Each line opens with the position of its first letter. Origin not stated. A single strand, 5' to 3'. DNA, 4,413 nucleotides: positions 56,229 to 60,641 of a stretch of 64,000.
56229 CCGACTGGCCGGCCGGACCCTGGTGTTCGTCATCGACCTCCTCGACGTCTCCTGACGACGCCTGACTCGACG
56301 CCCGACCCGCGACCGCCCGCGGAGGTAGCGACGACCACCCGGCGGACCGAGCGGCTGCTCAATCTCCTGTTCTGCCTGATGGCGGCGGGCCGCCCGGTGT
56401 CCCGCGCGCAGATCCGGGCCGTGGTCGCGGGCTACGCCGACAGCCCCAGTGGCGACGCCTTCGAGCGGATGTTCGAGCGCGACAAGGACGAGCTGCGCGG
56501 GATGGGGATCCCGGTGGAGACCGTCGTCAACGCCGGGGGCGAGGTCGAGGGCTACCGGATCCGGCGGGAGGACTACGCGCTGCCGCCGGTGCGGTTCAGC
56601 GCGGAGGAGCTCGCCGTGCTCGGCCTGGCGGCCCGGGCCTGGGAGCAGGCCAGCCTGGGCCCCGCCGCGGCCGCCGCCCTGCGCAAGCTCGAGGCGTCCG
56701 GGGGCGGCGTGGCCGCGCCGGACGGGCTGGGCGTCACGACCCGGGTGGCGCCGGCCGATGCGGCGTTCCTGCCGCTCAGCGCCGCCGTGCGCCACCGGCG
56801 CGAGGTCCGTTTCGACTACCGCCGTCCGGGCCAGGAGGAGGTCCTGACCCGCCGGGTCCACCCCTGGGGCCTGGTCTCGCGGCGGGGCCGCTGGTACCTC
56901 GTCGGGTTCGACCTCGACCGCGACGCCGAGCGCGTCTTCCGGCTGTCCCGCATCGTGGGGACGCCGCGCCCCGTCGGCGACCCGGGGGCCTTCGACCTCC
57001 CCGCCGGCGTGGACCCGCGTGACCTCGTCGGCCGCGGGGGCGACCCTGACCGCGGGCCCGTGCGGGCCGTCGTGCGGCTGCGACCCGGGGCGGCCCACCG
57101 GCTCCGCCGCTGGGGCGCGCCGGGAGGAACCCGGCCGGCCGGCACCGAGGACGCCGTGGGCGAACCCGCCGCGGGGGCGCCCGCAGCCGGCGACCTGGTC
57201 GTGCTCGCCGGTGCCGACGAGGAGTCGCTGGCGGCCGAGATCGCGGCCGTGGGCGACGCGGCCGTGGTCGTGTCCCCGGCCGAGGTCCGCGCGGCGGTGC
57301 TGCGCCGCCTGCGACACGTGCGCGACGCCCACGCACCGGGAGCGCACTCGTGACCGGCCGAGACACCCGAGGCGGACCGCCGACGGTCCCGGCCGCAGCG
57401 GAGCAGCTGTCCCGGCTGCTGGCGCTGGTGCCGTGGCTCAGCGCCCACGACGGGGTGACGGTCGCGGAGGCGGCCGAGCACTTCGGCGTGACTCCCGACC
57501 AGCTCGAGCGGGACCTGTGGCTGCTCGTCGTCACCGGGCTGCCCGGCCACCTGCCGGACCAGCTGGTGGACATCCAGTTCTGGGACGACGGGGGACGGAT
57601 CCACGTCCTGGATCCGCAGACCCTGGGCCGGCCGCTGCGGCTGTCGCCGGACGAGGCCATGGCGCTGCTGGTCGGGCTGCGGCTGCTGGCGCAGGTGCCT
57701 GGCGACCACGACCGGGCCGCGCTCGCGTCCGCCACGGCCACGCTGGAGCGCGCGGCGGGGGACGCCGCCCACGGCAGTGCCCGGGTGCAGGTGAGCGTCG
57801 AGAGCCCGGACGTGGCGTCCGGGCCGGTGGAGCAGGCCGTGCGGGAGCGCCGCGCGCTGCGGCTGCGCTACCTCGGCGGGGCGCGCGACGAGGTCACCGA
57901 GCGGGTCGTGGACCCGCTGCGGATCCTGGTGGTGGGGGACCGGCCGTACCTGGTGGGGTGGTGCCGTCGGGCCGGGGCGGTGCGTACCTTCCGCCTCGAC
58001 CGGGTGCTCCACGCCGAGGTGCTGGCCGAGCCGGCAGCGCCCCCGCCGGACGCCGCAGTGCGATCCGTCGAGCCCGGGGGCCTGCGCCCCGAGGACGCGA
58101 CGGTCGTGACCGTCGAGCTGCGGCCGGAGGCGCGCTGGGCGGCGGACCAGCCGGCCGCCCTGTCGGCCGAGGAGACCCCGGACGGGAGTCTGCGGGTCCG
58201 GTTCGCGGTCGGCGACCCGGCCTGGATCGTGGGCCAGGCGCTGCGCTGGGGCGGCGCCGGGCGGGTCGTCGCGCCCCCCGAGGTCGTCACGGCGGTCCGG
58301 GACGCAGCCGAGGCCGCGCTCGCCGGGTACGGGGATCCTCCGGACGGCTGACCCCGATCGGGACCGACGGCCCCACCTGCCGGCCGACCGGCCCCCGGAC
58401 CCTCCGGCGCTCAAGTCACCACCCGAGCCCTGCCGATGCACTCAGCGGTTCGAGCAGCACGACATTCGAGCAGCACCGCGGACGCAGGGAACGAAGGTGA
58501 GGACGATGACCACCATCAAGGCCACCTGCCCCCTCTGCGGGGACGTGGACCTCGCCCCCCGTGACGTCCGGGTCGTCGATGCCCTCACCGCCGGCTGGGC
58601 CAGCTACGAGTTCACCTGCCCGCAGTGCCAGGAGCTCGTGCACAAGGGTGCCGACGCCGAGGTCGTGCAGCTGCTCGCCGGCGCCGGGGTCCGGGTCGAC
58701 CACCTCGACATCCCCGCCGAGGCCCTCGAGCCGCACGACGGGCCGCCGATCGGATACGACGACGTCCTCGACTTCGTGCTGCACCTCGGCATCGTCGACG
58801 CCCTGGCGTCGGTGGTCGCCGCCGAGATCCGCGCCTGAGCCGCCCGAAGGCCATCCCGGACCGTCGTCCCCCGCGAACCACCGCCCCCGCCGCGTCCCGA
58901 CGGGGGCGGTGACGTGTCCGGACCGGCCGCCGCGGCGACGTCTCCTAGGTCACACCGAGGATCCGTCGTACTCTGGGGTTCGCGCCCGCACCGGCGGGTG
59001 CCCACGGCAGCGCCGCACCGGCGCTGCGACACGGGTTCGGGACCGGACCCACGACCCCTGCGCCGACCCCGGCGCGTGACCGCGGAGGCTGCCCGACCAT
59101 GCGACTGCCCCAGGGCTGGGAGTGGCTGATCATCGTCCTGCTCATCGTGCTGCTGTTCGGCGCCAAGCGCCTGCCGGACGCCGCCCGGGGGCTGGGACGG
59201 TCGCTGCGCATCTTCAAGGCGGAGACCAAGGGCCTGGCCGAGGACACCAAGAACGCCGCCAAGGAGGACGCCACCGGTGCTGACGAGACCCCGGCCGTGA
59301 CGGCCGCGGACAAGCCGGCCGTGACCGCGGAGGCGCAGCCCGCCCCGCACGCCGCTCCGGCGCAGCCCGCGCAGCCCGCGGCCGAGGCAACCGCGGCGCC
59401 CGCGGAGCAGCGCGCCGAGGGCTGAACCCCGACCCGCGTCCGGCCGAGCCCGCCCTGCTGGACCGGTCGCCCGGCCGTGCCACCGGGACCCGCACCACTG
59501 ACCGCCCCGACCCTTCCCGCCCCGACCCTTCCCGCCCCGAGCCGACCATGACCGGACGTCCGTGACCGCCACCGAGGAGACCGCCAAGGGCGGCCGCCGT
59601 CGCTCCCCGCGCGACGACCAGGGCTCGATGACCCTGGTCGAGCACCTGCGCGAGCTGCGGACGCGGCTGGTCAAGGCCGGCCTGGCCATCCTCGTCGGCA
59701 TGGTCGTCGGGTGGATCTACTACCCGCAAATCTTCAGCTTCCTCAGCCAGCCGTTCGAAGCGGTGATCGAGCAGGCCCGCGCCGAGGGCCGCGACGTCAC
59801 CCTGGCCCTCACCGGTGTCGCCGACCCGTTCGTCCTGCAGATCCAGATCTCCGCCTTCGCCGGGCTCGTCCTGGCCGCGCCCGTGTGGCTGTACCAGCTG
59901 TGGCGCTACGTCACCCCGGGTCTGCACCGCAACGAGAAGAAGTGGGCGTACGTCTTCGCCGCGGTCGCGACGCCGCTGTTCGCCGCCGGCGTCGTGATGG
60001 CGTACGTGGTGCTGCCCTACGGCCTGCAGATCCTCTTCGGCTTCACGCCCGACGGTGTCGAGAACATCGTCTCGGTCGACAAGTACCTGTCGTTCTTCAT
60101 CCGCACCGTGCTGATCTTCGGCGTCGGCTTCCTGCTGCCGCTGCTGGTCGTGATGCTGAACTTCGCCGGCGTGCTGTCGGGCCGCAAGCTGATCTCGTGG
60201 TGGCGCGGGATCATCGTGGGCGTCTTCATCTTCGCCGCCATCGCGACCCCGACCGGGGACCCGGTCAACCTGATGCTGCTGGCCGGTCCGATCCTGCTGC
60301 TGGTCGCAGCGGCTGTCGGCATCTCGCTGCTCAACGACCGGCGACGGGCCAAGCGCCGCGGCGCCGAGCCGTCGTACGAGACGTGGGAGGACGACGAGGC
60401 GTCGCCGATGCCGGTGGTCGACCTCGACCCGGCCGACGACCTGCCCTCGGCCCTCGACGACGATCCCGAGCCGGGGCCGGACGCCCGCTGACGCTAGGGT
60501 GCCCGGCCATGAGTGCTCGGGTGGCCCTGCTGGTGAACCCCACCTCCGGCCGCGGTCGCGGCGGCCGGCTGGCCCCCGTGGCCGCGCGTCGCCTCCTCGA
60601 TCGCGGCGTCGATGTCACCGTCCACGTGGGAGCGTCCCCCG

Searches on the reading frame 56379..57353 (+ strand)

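Call 61: search_protein_families(library=pfam, proteins=[window:56379-57353:+], max_evalue=0.001)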
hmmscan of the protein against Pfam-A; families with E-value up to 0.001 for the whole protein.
window:56379-57353:+ (324 aa): 2 families
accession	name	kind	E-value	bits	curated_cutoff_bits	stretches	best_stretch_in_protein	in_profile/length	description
PF13280.12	WYL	-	6.9e-23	80.9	21.8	1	130-192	3-65/70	WYL domain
PF25583.1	WCX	-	6.5e-09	36.5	23.9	1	227-313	2-74/76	WCX domain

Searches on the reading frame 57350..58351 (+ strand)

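Call 61: search_protein_families(library=pfam, proteins=[window:57350-58351:+], max_evalue=0.001)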
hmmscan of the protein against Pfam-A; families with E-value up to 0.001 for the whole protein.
window:57350-58351:+ (333 aa): 3 families
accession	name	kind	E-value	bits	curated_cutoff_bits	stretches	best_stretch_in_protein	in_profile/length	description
PF19187.6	HTH_PafC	-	3.8e-39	133.5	32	1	18-133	1-114/115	PafC helix-turn-helix domain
PF13280.12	WYL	-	1.7e-21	76.4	21.8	1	160-224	6-70/70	WYL domain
PF25583.1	WCX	-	2.4e-12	47.4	23.9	1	251-324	3-76/76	WCX domain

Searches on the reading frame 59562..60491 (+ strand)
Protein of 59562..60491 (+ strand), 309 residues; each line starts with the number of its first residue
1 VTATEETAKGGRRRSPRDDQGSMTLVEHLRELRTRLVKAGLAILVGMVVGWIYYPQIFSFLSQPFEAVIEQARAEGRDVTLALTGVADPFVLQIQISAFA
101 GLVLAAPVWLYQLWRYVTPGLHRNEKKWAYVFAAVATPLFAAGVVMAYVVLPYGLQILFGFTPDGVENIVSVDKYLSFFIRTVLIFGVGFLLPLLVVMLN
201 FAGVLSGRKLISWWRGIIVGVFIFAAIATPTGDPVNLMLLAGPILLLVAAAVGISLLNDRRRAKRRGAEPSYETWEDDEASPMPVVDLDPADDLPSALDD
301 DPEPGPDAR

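Call 61: search_protein_families(library=pfam, proteins=[window:59562-60491:+], max_evalue=0.001)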
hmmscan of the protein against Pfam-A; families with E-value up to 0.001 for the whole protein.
window:59562-60491:+ (309 aa): 1 family
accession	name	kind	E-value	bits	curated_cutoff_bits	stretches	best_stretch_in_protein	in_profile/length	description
PF00902.23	TatC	-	1.9e-66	224.3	25.1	1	27-243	1-208/208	Sec-independent protein translocase protein (TatC)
